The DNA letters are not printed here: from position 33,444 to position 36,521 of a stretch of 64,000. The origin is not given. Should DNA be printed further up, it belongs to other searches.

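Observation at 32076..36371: FHA-MoxR AAA+ ATPase coupled to a tripartite (unknown N-domain)-TfuA-YcaO fusion protein: candidate backbone-modification system with no visible substrate gene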

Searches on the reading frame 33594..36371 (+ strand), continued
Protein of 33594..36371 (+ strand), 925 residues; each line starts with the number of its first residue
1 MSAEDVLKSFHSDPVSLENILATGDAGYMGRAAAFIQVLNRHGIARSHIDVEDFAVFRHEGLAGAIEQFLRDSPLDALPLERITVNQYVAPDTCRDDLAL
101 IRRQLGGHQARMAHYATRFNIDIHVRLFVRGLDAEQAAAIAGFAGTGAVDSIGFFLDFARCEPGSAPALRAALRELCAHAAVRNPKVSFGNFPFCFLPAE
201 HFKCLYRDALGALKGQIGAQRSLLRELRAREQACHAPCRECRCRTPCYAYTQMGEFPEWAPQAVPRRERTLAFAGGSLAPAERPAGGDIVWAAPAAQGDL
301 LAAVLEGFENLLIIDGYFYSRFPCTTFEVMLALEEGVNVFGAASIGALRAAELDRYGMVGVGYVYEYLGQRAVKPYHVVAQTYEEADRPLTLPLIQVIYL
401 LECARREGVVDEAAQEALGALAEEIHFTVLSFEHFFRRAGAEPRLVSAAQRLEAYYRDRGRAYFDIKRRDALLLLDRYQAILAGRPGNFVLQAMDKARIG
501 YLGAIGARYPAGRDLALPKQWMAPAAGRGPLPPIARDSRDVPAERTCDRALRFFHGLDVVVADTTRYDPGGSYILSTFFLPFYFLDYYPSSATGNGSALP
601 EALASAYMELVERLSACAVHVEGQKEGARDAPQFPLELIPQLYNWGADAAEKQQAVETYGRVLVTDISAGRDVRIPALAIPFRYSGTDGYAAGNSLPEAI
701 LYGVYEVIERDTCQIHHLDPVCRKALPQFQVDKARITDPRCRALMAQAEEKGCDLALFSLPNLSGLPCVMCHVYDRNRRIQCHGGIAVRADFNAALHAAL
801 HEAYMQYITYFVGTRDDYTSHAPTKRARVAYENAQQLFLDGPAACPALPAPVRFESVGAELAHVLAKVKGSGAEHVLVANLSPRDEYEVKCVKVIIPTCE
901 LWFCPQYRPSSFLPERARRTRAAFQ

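Call 42: search_protein_families(library=pfam, proteins=[L016:4556-6862:-, L016:6881-9145:-, L016:1504-2244:-, L016:2241-2978:-, L001:15889-17241:+, L001:13873-15732:+, L001:12076-13368:+, L003:3881-4288:+, L003:4386-4532:+], max_evalue=0.01)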
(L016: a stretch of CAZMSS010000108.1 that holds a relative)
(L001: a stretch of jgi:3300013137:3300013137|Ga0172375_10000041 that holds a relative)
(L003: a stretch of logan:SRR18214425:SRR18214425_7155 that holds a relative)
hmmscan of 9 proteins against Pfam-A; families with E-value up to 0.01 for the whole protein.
L016:4556-6862:- (768 aa): 0 families

L016:6881-9145:- (754 aa): 0 families

L016:1504-2244:- (246 aa): 0 families

L016:2241-2978:- (245 aa): 0 families

L001:15889-17241:+ (450 aa): 2 families
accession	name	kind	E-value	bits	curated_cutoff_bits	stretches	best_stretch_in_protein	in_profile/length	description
PF13709.12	DUF4159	-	4.9e-65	219.3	25.9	2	256-447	5-201/202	Domain of unknown function (DUF4159)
PF23355.1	IFT52_GIFT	-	8.5e-05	22.2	27.2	0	272-334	17-78/246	IFT52 GIFT domain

L001:13873-15732:+ (619 aa): 2 families
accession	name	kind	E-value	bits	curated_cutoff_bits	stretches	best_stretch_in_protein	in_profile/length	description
PF04055.27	Radical_SAM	-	3.6e-06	27.7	29.5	1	278-439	2-165/166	Radical SAM superfamily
PF02310.24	B12-binding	-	2.7e-05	24.4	32.1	1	127-198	41-112/121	B12 binding domain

L001:12076-13368:+ (430 aa): 1 family
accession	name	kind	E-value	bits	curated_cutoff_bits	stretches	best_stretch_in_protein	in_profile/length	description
PF02624.21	YcaO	-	3.5e-48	165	25.7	1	60-377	1-324/325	YcaO cyclodehydratase, ATP-ad Mg2+-binding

L003:3881-4288:+ (135 aa): 3 families
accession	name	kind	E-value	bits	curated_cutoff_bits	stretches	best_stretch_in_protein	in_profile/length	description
PF13624.11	SurA_N_3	-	0.0001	22.6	27.2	1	26-99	86-161/162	SurA-like N-terminal domain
PF09312.16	SurA_N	-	0.0021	18.6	30.8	1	28-100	47-118/118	SurA N-terminal domain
PF11123.14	DNA_Packaging_2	-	0.0036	17.8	27.5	0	73-105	36-67/79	DNA packaging protein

L003:4386-4532:+ (48 aa): 0 families

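Call 60: search_solved_structures(query=window:33594-36368:+, max_evalue=0.01, show_alignments=2)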
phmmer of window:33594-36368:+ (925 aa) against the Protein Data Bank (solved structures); distinct sequences matched with E-value up to 0.01: 2.
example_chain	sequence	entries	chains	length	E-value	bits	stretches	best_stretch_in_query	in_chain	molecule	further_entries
6xp8_A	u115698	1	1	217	4.6e-22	81.1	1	272-480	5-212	TfuA domain-containing protein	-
6pe3_A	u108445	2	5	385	7.6e-09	37.4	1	594-917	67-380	Uncharacterized protein MJ1094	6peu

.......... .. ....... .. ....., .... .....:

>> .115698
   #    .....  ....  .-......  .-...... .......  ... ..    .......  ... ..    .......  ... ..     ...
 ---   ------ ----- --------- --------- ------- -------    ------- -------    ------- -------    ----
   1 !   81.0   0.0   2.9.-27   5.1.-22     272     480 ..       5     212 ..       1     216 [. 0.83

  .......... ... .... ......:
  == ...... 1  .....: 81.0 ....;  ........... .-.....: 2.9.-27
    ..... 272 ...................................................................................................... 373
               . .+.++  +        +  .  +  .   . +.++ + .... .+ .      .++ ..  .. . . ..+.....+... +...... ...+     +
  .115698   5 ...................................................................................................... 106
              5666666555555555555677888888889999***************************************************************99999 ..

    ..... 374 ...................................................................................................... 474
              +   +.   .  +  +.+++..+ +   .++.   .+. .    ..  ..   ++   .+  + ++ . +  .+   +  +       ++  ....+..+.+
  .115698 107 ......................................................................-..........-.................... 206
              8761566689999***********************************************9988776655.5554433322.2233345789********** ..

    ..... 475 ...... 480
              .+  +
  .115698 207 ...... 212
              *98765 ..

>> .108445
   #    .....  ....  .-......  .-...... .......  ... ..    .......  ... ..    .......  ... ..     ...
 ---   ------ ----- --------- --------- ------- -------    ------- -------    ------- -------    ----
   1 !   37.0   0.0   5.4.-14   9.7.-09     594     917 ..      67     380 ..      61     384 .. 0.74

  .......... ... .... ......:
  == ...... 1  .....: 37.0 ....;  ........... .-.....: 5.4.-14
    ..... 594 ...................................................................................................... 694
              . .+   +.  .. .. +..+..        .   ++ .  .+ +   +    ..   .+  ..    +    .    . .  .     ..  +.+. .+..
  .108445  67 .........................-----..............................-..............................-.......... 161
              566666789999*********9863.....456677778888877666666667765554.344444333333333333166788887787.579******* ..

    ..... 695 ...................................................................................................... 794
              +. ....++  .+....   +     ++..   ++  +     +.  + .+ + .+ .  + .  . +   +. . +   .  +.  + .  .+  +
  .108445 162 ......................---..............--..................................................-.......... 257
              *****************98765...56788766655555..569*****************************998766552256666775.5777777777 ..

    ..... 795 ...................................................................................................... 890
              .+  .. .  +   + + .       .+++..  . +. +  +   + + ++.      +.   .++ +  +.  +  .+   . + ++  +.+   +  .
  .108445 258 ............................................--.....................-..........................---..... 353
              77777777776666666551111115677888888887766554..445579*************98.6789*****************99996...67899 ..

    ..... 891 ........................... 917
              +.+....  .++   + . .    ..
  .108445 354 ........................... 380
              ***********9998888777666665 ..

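Call 61: search_protein_families(library=ncbifam, proteins=[L016:4556-6862:-, L016:6881-9145:-], max_evalue=0.001)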
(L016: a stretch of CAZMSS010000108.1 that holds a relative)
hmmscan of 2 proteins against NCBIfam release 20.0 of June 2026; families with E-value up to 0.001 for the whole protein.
L016:4556-6862:- (768 aa): 0 families

L016:6881-9145:- (754 aa): 0 families

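Call 85: predict_structure(alignment_id=A1)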
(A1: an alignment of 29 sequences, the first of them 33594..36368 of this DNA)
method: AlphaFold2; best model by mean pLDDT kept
length: 925 residues; sequences in the alignment: 29
mean_pLDDT: 89.7   pTM: 0.90
mean pLDDT of the five models: 89.7, 89.0, 87.5, 86.7, 86.2
residues with pLDDT >= 90: 620; 70-90: 265; 50-70: 30; < 50: 10
segments of 3 or more residues with pLDDT < 50: 530-537
pLDDT, mean of each block of 10 residues (from residue 1): 87 78 79 92 91 93 92 81 95 96 96 89 95 96 91 94 93 94 91 95 90 88 92 89 94 93 94 92 86 93 97 89 91 97 93 96 96 91 85 94 97 96 89 95 95 97 94 95 93 96 93 88 62 54 93 94 80 88 89 87 93 88 69 89 90 90 94 92 79 95 96 92 90 89 90 92 95 90 92 93 83 70 74 84 74 88 95 95 94 95 86 94 89
secondary structure, 60 per line:
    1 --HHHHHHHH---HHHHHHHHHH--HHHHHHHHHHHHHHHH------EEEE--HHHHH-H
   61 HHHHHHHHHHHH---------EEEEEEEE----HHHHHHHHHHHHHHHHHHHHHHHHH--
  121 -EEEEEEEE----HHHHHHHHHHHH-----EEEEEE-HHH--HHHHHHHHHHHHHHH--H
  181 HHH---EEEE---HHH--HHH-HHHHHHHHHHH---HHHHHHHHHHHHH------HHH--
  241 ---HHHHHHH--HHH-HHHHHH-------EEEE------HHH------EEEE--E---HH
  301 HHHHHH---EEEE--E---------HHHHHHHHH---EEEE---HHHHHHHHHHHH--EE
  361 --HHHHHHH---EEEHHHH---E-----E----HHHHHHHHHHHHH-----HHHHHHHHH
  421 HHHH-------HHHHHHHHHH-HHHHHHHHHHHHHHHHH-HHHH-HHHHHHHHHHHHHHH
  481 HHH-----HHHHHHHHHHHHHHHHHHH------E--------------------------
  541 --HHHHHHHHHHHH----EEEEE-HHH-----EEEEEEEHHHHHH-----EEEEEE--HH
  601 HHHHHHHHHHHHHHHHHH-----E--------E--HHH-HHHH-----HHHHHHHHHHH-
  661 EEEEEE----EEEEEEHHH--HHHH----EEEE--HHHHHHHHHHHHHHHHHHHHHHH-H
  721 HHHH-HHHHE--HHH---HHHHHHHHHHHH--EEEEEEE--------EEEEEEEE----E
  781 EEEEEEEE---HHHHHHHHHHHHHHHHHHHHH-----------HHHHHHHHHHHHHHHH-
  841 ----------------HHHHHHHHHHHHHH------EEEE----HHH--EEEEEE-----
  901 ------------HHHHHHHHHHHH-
elements in order (helices of 4 or more, strands of 3 or more residues): H3-10 H14-23 H26-41 E48-51 H54-58 H60-72 E82-89 H94-118 E122-129 H134-145 E151-156 H163-177 H180-183 E187-190 H203-213 H217-229 H244-250 H257-262 E270-273 E289-292 H299-306 E310-313 H326-334 E338-341 H345-356 H363-369 E373-375 H376-379 H394-406 H412-424 H432-441 H443-459 H461-464 H466-483 H489-507 H543-554 E559-563 E573-579 H580-585 E591-596 H599-618 H640-643 H649-659 E661-666 E671-676 H682-685 E690-693 H696-718 H720-724 H726-729 H739-750 E753-759 E768-775 E780-788 H792-812 H824-839 H857-870 E877-880 E890-895 H913-924

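Call 87: fold_search(model_id=the predicted structure, library=pdb)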
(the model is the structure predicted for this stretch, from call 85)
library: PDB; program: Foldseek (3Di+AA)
matches with E <= 10: 786; with E <= 0.001: 40
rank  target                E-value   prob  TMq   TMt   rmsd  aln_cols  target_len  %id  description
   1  6peu_B                2.2e-16  1.00  0.35  0.78   4.3       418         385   20  Structure of YcaO enzyme from Methanocaldococcus jannaschii in complex with peptide (released 2019-11-06)
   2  6peu_A                5.8e-16  1.00  0.34  0.78   4.1       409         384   21  Structure of YcaO enzyme from Methanocaldococcus jannaschii in complex with peptide (released 2019-11-06)
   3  6peu_C                6.7e-16  1.00  0.34  0.77   4.5       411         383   22  Structure of YcaO enzyme from Methanocaldococcus jannaschii in complex with peptide (released 2019-11-06)
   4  6peu_D                8.2e-16  1.00  0.34  0.79   3.7       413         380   20  Structure of YcaO enzyme from Methanocaldococcus jannaschii in complex with peptide (released 2019-11-06)
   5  6pe3                  2.7e-14  1.00  0.32  0.77   4.4       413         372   20  Structure of YcaO enzyme from Methanocaldococcus jannaschii in complex with ATP (released 2020-01-08)
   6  4v1v_A                1.0e-12  1.00  0.30  0.37  24.9       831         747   14  Heterocyclase in complex with substrate and Cofactor (released 2015-01-14)
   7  4v1v_B                8.3e-12  1.00  0.29  0.36  20.1       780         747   13  Heterocyclase in complex with substrate and Cofactor (released 2015-01-14)
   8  4v1u_B                9.1e-12  1.00  0.32  0.39   6.9       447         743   17  Heterocyclase in complex with substrate and Cofactor (released 2015-01-14)
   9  6cib_A                1.6e-11  1.00  0.31  0.73   4.1       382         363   17  The structure of YcaO from Methanopyrus kandleri bound with AMPPCP and Mg2+ (released 2018-03-21)
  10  6cib_C                2.0e-11  1.00  0.30  0.71   4.2       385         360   17  The structure of YcaO from Methanopyrus kandleri bound with AMPPCP and Mg2+ (released 2018-03-21)
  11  4q86_B                2.0e-11  1.00  0.28  0.43   7.4       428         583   17  YcaO with AMP Bound (released 2014-08-13)
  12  4q86_G                2.4e-11  1.00  0.28  0.43   7.6       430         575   16  YcaO with AMP Bound (released 2014-08-13)
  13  4q86_A                2.5e-11  1.00  0.28  0.42   7.6       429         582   16  YcaO with AMP Bound (released 2014-08-13)
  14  4v1u_A                2.7e-11  1.00  0.31  0.38  25.2       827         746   14  Heterocyclase in complex with substrate and Cofactor (released 2015-01-14)
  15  4q86_E                2.8e-11  1.00  0.27  0.42   8.0       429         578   16  YcaO with AMP Bound (released 2014-08-13)
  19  6xp8                  3.6e-11  1.00  0.22  0.86   2.8       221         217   30  The crystal structure of TfuA involved in peptide backbone thioamidation from Methanosarcina acetivorans (released 2021-03-17)
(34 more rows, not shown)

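Call 88: search_protein_families(library=pfam, proteins=[P0045, P0046, P0043, P0044], max_evalue=0.001)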
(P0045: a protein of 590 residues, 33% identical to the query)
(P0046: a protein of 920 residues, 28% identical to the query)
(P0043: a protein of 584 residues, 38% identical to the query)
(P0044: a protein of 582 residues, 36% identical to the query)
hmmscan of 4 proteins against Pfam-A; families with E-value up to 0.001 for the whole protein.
P0045 (590 aa): 2 families
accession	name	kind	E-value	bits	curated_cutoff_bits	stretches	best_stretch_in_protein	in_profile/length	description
PF02624.21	YcaO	-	2.4e-44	152.4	25.7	1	23-336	1-325/325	YcaO cyclodehydratase, ATP-ad Mg2+-binding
PF07812.18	TfuA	-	1.4e-30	106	30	1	405-520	1-119/119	TfuA-like protein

P0046 (920 aa): 2 families
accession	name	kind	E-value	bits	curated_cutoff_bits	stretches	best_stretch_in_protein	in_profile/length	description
PF02624.21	YcaO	-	7.7e-60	203.4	25.7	1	549-892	1-325/325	YcaO cyclodehydratase, ATP-ad Mg2+-binding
PF07812.18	TfuA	-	5.1e-35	120.3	30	1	71-185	1-118/119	TfuA-like protein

P0043 (584 aa): 1 family
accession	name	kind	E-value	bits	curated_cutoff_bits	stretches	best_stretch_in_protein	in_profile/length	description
PF07812.18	TfuA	-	1e-43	148.3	30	1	59-178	1-119/119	TfuA-like protein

P0044 (582 aa): 1 family
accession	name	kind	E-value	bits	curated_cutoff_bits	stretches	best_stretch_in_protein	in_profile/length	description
PF07812.18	TfuA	-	6.3e-42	142.6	30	1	59-178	1-119/119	TfuA-like protein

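Call 89: list_cluster_members(proteins=[P0045, P0046, P0001])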
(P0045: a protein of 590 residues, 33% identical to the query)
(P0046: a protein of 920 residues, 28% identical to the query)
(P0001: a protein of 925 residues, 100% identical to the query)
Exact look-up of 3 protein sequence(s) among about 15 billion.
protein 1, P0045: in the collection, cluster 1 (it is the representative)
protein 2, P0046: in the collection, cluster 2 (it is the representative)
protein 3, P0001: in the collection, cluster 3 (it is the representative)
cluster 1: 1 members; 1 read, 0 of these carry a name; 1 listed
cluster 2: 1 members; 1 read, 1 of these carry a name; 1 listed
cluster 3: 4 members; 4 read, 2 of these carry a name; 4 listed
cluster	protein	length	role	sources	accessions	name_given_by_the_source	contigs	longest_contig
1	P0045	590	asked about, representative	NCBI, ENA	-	-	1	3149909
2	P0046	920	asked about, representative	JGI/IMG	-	ribosomal protein S12 methylthiotransferase accessory factor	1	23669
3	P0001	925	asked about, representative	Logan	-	-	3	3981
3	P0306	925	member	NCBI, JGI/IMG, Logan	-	YcaO-like protein with predicted kinase domain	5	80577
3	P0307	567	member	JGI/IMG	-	YcaO-like protein with predicted kinase domain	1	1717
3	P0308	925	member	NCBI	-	-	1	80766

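Call 90: find_encoding_contigs(protein=P0308, flank=10000, max_places=2)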
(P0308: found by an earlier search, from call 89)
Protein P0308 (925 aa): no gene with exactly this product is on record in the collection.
